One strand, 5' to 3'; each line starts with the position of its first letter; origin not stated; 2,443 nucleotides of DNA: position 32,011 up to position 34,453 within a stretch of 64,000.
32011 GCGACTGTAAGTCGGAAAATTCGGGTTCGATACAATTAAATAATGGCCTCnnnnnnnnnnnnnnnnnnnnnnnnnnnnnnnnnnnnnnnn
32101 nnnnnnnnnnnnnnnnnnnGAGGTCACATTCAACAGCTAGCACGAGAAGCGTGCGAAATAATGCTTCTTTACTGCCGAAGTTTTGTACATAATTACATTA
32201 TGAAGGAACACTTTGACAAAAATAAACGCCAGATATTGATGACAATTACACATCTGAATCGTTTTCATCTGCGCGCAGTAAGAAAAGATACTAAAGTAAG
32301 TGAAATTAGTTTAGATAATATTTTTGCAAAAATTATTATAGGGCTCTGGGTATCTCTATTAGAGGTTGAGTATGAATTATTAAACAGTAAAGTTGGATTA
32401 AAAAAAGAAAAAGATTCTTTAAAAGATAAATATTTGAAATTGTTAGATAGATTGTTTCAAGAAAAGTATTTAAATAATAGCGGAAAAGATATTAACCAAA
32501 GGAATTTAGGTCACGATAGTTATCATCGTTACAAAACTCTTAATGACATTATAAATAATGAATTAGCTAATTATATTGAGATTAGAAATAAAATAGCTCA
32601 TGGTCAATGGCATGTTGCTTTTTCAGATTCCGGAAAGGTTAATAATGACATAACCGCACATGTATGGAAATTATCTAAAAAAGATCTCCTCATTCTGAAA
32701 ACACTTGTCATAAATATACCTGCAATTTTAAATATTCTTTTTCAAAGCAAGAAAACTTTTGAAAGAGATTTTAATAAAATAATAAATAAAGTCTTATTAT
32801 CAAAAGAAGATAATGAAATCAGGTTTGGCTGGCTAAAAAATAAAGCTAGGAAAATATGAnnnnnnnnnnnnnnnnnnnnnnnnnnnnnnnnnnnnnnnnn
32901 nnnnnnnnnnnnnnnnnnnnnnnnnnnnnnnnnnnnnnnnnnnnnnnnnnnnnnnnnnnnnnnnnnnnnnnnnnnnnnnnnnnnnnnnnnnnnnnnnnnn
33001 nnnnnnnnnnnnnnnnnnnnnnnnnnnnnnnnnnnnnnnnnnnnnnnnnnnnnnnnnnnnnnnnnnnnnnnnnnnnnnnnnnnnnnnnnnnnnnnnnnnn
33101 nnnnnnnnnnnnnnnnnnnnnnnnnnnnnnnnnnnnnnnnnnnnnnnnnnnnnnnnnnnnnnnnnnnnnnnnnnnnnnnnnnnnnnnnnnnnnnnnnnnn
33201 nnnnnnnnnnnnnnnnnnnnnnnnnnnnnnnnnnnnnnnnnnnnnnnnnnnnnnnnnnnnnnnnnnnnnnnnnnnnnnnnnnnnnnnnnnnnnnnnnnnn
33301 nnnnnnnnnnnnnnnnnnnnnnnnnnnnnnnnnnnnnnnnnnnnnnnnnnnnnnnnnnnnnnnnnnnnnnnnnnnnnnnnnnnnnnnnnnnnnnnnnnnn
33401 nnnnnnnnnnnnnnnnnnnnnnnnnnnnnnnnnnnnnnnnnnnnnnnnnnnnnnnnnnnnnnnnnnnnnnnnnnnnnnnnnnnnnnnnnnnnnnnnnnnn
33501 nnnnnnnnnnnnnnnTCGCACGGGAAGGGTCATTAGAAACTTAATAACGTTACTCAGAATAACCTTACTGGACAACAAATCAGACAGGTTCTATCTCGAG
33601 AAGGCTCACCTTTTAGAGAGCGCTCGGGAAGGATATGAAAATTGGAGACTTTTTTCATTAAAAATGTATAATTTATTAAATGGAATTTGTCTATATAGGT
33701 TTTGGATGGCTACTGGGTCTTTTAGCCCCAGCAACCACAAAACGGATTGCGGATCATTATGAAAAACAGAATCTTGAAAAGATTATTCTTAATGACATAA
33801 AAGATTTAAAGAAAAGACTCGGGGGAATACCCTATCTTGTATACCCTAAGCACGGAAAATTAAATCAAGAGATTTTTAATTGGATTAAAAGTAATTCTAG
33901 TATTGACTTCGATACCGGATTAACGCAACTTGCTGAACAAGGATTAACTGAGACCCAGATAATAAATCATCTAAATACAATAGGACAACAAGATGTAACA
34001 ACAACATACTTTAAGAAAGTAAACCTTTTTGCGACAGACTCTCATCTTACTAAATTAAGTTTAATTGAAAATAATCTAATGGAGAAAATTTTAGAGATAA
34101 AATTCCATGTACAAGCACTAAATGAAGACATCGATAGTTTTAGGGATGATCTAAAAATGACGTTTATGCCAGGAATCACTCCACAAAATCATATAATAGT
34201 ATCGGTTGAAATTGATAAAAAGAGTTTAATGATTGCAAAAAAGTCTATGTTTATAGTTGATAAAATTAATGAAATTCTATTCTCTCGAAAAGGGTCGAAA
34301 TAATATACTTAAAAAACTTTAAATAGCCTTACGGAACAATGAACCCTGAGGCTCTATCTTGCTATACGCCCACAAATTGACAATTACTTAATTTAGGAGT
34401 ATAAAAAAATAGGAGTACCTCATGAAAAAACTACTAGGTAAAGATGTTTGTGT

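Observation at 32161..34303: tRNA-adjacent AT-rich island with two coupled Rx4H (HEPN-type) ORFs plus a membrane-anchored protein: candidate novel abortive-infection/defence module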

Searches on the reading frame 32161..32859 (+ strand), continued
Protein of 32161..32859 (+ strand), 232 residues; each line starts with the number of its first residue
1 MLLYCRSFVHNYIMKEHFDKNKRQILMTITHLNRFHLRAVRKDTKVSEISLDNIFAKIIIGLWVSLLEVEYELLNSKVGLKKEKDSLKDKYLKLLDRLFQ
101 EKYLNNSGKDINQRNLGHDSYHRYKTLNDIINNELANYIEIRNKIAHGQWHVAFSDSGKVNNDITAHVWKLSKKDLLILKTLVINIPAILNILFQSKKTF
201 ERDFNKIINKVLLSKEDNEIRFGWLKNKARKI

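Call 83: search_protein_families(library=pfam, proteins=[P0027, P0051, P0052, P0053, P0054, P0055, P0050, P0045, P0016, P0006], max_evalue=0.01)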
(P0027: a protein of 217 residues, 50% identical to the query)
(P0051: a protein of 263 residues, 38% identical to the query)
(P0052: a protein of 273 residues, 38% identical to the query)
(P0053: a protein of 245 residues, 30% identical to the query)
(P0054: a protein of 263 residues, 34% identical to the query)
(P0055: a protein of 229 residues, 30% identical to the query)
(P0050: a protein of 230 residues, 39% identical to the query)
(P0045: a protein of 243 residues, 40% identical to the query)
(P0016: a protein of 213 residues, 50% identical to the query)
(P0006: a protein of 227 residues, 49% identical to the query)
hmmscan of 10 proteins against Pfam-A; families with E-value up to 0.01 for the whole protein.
P0027 (217 aa): 1 family
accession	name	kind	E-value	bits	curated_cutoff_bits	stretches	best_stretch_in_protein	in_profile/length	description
PF18735.6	HEPN_RiboL-PSP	-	1.5e-06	28.6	28.4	1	22-132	23-160/191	RiboL-PSP-HEPN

P0051 (263 aa): 1 family
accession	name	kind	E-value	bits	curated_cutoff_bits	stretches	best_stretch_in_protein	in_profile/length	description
PF08718.16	GLTP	-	0.0066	17.1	25.6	0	178-250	7-76/147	Glycolipid transfer protein (GLTP)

P0052 (273 aa): 0 families

P0053 (245 aa): 1 family
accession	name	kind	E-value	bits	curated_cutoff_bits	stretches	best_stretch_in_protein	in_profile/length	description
PF09824.15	ArsR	-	0.0028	17.8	28.6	0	34-92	12-67/159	ArsR transcriptional regulator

P0054 (263 aa): 0 families

P0055 (229 aa): 0 families

P0050 (230 aa): 0 families

P0045 (243 aa): 1 family
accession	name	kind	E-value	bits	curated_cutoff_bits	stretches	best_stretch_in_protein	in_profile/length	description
PF18735.6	HEPN_RiboL-PSP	-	0.0041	17.5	28.4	1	42-152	23-160/191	RiboL-PSP-HEPN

P0016 (213 aa): 0 families

P0006 (227 aa): 1 family
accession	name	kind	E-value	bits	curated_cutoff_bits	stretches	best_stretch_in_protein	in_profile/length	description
PF18735.6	HEPN_RiboL-PSP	-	4.8e-05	23.8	28.4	1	32-145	22-160/191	RiboL-PSP-HEPN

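Call 92: search_protein_families(library=padloc, proteins=[L010:2610-3491:+, L084:5798-6178:+], max_evalue=0.001)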
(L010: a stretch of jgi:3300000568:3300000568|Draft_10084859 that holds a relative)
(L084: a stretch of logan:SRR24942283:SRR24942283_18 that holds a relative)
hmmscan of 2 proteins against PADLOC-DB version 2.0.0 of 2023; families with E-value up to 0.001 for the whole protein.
L010:2610-3491:+ (293 aa): 0 families

L084:5798-6178:+ (126 aa): 0 families

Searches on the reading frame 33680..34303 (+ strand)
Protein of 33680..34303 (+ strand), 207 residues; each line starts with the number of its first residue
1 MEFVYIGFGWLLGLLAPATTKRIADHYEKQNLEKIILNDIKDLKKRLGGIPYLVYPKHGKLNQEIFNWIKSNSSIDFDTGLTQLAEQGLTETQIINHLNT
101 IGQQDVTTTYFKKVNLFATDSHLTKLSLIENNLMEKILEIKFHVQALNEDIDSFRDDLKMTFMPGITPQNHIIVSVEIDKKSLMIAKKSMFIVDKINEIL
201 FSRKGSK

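Call 4: search_protein_families(library=pfam, proteins=[window:33680-34303:+], max_evalue=1)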
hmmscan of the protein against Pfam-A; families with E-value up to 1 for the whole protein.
window:33680-34303:+ (207 aa): 0 families

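Call 5: search_protein_families(library=padloc, proteins=[window:33680-34303:+], max_evalue=1)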
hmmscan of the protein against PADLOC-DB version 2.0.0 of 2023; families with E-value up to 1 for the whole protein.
window:33680-34303:+ (207 aa): 0 families

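Call 6: search_protein_families(library=ncbifam, proteins=[window:33680-34303:+], max_evalue=1)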
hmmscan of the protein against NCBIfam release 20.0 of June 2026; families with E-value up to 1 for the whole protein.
window:33680-34303:+ (207 aa): 1 family
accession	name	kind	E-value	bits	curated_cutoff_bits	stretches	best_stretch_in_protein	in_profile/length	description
NF047569.1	LIC10421_LIC12816_fam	subfamily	0.11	12.5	100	0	85-114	28-57/111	LIC10421/LIC12816 family protein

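Call 24: find_homologous_proteins(query=window:33680-34303:+, max_evalue=0.01)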
Query window:33680-34303:+ (207 aa): 37 proteins with E <= 0.01 among 357 candidates.
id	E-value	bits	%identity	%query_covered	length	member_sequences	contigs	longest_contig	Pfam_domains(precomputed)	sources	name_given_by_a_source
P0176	1.1e-130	451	100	100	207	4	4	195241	-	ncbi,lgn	-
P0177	4.2e-116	403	90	100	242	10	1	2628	-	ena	-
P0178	9.4e-108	376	83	100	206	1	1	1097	-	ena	-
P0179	2.6e-101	355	80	99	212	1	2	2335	-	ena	-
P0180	9.2e-100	350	78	99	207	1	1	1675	-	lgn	-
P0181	1.1e-95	337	75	98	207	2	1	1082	-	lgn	-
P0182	7.0e-87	308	68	99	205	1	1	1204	-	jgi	jgi:hypothetical protein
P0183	1.1e-74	268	62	96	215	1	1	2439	-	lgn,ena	-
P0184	1.4e-74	268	60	93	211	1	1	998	-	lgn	-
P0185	4.4e-74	266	61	100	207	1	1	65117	-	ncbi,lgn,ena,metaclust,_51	metaclust:\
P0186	9.9e-74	265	59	100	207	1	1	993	-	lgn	-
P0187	1.1e-73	265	59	98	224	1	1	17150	-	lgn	-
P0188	8.0e-73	262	61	97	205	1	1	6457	-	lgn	-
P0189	8.8e-73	262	58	99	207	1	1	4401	-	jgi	-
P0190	2.1e-72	261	61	96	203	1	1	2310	-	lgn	-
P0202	1.0e-57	213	49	96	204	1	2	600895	-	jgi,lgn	-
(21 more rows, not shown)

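Call 27: find_encoding_contigs(protein=P0185, flank=6000, max_places=2)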
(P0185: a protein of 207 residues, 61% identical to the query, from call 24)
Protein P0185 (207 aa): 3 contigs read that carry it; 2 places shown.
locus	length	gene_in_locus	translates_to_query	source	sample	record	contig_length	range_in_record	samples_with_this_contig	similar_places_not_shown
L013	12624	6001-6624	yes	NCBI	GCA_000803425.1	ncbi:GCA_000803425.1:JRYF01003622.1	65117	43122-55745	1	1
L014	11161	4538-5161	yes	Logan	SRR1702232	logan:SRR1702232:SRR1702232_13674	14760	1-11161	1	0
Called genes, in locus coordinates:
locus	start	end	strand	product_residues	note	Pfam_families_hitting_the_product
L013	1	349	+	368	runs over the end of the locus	-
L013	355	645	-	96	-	PF06961:DUF1294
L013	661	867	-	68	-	PF01300:Sua5_yciO_yrdC (weak)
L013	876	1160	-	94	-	-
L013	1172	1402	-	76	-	-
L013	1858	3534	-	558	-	PF05970:PIF1, PF13245:AAA_19, PF13401:AAA_22, PF13604:AAA_30, PF14493:HTH_40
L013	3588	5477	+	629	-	PF01565:FAD_binding_4, PF02913:FAD-oxidase_C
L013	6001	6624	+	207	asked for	-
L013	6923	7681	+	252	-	PF13462:Thioredoxin_4, PF13098:Thioredoxin_2 (faint), PF01323:DSBA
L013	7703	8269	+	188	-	-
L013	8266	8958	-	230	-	PF25182:NonGDSL, PF00657:Lipase_GDSL, PF13472:Lipase_GDSL_2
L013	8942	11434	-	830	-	PF12704:MacB_PCD (faint), PF02687:FtsX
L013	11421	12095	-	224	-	PF02463:SMC_N, PF00005:ABC_tran, PF13555:AAA_29 (faint), PF13304:AAA_21 (faint)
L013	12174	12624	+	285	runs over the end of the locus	-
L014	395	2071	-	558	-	PF05970:PIF1, PF13245:AAA_19, PF13401:AAA_22, PF13604:AAA_30, PF14493:HTH_40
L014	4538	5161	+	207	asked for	-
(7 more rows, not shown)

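Call 28: find_encoding_contigs(protein=P0202, flank=6000, max_places=2)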
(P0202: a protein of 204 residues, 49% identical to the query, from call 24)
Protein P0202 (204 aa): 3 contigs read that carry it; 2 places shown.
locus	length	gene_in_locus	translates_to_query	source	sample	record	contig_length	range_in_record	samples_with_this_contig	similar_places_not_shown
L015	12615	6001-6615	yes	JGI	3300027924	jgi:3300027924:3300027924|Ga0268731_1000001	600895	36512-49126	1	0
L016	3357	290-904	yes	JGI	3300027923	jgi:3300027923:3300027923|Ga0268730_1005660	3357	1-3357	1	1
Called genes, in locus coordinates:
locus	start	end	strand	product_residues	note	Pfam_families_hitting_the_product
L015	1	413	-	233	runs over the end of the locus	-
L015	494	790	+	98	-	-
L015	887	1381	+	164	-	PF02381:MraZ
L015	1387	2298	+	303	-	PF01795:Methyltransf_5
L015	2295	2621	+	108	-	-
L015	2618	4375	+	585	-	PF03717:PBP_dimer, PF00905:Transpeptidase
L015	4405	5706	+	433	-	PF08245:Mur_ligase_M, PF02875:Mur_ligase_C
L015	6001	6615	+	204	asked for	-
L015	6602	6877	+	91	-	-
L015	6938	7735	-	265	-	-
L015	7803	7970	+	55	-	-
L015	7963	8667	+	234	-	-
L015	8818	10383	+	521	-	-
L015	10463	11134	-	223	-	-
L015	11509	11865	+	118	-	-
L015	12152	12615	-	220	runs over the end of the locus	-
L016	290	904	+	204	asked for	-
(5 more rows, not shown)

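Call 54: search_protein_families(library=phrogs, proteins=[window:33680-34303:+], max_evalue=0.1)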
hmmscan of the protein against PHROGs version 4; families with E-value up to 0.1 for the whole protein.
window:33680-34303:+ (207 aa): 0 families

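Call 78: predict_structure(alignment_id=A3)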
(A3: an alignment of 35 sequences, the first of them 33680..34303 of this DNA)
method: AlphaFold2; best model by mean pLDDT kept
length: 207 residues; sequences in the alignment: 35
mean_pLDDT: 89.4   pTM: 0.80
mean pLDDT of the five models: 89.4, 88.4, 87.7, 87.6, 86.4
residues with pLDDT >= 90: 121; 70-90: 82; 50-70: 2; < 50: 2
segments of 3 or more residues with pLDDT < 50: none
pLDDT, mean of each block of 10 residues (from residue 1): 83 87 88 93 93 92 94 82 87 91 79 90 85 92 97 94 90 93 96 95 69
secondary structure, 60 per line:
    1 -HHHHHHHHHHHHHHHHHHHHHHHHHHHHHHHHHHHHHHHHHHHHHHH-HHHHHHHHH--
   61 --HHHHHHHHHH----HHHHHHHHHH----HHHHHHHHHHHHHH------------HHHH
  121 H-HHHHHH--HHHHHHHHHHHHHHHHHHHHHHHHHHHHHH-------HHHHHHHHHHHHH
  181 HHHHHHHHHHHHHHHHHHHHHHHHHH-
elements in order: H2-48 H50-58 H63-72 H77-86 H91-104 H117-121 H123-128 H131-160 H168-206
